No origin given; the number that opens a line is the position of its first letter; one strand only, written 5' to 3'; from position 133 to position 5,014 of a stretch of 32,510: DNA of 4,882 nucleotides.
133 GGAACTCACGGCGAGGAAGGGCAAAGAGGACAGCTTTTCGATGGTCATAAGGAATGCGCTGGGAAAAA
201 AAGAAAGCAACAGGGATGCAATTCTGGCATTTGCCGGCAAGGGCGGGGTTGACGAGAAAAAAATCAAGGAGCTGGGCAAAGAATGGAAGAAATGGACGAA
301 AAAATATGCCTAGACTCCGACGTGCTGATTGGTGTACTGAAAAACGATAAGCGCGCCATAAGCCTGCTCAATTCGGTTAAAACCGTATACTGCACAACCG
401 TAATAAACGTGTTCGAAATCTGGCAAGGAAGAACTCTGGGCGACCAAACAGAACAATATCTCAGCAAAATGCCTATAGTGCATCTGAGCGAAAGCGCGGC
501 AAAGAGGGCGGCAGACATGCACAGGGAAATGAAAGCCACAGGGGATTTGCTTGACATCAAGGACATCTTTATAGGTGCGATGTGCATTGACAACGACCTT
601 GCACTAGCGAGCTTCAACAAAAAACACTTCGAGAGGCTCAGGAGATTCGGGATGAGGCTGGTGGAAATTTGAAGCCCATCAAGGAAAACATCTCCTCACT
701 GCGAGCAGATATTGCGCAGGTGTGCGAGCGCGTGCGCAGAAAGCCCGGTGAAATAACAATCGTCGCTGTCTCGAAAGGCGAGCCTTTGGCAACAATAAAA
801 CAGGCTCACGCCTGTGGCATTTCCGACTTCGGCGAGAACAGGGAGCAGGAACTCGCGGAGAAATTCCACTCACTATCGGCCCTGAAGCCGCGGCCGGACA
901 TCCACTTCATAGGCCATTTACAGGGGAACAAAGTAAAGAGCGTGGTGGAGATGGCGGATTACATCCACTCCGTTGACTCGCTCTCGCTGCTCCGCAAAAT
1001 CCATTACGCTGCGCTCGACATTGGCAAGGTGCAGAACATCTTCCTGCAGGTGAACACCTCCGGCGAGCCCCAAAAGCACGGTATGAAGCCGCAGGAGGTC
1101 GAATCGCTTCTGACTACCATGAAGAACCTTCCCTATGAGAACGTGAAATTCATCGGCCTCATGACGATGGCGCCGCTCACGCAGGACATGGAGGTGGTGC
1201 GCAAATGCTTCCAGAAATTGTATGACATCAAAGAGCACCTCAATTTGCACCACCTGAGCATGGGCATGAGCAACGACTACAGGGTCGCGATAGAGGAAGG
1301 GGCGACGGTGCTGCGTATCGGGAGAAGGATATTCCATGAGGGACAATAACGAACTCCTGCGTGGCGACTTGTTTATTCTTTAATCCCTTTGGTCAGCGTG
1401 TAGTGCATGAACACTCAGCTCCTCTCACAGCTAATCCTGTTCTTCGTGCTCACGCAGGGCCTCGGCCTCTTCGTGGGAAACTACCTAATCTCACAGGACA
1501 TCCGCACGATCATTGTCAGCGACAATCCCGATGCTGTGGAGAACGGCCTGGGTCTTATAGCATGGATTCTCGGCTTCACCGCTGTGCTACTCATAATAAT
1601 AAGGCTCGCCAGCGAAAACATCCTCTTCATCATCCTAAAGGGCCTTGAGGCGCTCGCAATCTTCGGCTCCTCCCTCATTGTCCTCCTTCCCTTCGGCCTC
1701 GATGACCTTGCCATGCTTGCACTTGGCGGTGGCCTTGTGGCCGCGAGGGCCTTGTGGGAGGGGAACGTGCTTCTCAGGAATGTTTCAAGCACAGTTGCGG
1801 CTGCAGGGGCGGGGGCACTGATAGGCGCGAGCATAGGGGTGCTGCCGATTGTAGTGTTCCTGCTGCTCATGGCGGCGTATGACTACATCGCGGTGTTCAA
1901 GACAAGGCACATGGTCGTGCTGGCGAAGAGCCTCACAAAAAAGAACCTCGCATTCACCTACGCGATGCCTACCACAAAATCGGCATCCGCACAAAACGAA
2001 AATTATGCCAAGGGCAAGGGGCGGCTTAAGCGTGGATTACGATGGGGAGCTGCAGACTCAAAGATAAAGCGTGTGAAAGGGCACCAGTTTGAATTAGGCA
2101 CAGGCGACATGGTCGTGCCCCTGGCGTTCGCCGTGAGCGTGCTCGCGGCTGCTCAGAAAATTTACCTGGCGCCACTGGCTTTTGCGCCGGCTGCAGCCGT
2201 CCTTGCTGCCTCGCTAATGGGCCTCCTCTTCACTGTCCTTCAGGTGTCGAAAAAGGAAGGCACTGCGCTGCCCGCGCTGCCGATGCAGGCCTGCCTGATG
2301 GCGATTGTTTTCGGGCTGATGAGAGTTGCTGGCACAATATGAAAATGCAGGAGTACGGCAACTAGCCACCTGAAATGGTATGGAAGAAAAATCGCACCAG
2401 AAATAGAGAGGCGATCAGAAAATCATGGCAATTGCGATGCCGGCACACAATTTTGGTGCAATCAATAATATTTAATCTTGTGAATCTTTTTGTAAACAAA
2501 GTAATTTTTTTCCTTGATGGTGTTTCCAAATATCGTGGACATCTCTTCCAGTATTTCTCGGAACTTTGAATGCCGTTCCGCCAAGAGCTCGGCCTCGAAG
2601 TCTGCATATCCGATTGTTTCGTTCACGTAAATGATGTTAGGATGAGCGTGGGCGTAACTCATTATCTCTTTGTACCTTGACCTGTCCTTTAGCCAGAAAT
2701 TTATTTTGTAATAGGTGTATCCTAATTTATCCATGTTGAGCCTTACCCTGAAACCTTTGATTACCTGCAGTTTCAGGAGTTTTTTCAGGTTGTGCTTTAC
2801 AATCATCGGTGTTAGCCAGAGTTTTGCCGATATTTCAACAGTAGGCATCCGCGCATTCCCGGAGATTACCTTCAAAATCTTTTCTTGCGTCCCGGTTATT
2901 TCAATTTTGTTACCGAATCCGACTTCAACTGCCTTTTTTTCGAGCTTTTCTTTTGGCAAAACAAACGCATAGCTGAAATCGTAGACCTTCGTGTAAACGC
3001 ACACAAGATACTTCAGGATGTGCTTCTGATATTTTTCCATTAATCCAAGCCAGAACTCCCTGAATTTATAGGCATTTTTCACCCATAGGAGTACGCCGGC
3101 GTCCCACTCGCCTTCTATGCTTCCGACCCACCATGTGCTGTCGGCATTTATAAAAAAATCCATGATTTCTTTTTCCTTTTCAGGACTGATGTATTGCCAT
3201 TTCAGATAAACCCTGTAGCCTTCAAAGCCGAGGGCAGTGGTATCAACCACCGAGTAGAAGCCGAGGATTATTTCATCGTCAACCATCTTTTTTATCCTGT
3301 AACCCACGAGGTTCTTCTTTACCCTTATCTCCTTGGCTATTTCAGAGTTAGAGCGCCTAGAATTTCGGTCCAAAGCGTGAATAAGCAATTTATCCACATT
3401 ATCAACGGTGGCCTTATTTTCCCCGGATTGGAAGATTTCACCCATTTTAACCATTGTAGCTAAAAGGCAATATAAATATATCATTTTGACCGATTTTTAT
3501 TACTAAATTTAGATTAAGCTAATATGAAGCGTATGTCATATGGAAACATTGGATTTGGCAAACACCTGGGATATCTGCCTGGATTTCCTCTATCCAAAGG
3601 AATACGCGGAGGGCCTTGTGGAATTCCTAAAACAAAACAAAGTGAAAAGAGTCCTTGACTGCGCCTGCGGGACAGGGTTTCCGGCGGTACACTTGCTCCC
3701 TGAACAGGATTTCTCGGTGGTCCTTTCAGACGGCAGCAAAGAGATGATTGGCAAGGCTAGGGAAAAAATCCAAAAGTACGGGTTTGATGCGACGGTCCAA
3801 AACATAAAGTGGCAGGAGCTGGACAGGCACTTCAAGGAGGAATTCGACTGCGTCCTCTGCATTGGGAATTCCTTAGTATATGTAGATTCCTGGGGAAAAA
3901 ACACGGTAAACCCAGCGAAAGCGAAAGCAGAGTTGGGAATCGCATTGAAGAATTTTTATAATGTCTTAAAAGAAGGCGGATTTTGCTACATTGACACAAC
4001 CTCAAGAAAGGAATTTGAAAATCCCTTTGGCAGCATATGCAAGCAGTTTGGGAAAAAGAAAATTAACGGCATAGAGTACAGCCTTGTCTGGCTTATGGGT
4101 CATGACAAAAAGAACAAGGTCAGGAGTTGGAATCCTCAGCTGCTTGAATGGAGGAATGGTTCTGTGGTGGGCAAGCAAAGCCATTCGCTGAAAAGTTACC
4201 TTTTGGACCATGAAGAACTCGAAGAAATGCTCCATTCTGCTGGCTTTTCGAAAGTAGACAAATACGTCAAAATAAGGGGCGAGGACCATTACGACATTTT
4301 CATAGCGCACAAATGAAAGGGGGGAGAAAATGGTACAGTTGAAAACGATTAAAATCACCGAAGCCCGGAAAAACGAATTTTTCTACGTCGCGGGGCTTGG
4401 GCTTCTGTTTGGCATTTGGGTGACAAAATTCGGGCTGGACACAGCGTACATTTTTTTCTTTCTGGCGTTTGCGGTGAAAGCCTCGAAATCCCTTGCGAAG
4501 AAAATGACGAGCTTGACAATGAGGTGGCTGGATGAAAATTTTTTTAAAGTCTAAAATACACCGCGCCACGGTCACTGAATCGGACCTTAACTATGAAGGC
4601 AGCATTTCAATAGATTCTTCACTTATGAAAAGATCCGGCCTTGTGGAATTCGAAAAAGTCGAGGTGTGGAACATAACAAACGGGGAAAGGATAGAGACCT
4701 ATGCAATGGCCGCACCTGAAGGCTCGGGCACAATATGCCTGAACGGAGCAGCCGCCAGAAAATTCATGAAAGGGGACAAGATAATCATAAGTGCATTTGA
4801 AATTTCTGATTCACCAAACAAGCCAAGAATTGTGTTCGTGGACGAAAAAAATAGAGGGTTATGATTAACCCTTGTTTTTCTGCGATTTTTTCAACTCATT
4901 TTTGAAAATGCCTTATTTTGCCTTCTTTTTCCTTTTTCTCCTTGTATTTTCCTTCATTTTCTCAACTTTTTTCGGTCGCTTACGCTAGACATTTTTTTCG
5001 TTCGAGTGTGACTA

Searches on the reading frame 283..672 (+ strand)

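Call 33: search_protein_families(library=pfam, proteins=[window:283-672:+])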
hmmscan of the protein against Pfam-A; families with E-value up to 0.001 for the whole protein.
window:283-672:+ (129 aa): 1 family
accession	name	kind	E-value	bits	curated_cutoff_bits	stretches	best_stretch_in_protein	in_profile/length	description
PF01850.27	PIN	-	3.3e-08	34.6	23.6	1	8-119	1-117/120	PIN domain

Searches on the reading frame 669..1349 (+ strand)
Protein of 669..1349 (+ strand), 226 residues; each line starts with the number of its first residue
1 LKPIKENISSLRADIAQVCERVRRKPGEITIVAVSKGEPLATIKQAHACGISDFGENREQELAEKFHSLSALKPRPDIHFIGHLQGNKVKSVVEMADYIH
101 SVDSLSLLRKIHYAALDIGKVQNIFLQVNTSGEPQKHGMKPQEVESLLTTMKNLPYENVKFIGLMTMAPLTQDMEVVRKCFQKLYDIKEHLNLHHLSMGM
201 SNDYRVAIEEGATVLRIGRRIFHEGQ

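Call 33: search_protein_families(library=pfam, proteins=[window:669-1349:+])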
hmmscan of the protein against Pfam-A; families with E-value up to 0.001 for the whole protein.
window:669-1349:+ (226 aa): 1 family
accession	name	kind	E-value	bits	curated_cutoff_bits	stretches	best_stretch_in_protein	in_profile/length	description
PF01168.26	Ala_racemase_N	-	1.5e-16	61.2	24.1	1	10-219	5-213/220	Alanine racemase, N-terminal domain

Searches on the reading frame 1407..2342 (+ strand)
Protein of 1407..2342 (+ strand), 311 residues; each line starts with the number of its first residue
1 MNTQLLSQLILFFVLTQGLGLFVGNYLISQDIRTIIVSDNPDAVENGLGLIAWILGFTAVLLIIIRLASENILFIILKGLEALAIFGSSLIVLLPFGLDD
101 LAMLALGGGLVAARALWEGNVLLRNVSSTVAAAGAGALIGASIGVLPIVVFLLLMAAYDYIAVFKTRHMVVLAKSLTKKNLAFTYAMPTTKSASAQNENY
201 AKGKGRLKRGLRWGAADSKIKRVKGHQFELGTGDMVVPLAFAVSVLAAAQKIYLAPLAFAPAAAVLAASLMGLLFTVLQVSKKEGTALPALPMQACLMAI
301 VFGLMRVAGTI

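Call 33: search_protein_families(library=pfam, proteins=[window:1407-2342:+])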
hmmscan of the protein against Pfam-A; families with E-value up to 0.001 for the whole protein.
window:1407-2342:+ (311 aa): 1 family
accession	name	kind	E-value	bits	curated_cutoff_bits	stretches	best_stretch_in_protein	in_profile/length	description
PF06550.16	SPP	-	6.5e-22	78.8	23.9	1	13-291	4-266/283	Signal-peptide peptidase, presenilin aspartyl protease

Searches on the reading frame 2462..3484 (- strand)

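Call 33: search_protein_families(library=pfam, proteins=[window:2462-3484:-])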
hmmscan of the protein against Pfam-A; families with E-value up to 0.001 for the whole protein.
window:2462-3484:- (340 aa): 2 families
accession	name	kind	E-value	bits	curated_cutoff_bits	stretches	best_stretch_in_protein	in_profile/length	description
PF13412.12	HTH_24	-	2.5e-12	46.6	21.9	2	28-73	2-47/48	Winged helix-turn-helix DNA-binding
PF13404.12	HTH_AsnC-type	-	9e-11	41.9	27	1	28-67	2-41/42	AsnC-type helix-turn-helix domain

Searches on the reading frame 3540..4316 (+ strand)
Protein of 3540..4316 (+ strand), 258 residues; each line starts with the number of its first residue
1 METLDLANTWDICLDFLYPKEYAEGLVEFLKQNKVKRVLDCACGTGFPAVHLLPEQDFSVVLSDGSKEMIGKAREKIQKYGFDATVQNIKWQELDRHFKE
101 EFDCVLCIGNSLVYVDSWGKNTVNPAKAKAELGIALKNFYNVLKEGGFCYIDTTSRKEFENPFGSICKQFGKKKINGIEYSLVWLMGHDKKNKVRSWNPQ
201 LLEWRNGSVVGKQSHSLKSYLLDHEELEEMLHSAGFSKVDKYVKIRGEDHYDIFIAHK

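Call 33: search_protein_families(library=pfam, proteins=[window:3540-4316:+])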
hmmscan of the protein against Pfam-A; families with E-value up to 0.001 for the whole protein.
window:3540-4316:+ (258 aa): 7 families
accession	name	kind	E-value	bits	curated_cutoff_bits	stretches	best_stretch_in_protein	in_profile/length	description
PF13649.12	Methyltransf_25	-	2.5e-13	50.9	27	1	38-117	1-79/97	Methyltransferase domain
PF13847.12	Methyltransf_31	-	5.8e-13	49.2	27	1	34-170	3-126/145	Methyltransferase domain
PF08242.18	Methyltransf_12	-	6.3e-10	40.1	30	1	39-148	1-97/98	Methyltransferase domain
PF13489.12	Methyltransf_23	-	3.2e-09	37.2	27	1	20-239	7-162/164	Methyltransferase domain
PF08241.18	Methyltransf_11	-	1.8e-08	35.4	21.2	1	39-151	1-95/95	Methyltransferase domain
PF01209.24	Ubie_methyltran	-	1.1e-07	31.9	20.1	1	31-159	44-159/233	ubiE/COQ5 methyltransferase family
PF05175.20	MTS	-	1.4e-06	28.5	23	1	26-107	23-104/170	Methyltransferase small domain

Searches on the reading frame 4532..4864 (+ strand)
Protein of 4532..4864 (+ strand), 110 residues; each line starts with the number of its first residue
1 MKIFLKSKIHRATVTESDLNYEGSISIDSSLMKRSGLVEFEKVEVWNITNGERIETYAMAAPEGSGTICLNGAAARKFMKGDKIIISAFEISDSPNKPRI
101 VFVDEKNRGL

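Call 34: search_protein_families(library=pfam, proteins=[window:4532-4864:+])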
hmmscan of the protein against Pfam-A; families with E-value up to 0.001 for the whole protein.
window:4532-4864:+ (110 aa): 1 family
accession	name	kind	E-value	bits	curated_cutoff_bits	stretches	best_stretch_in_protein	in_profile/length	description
PF02261.22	Asp_decarbox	-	6.9e-44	148.8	25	1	3-108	4-113/115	Aspartate decarboxylase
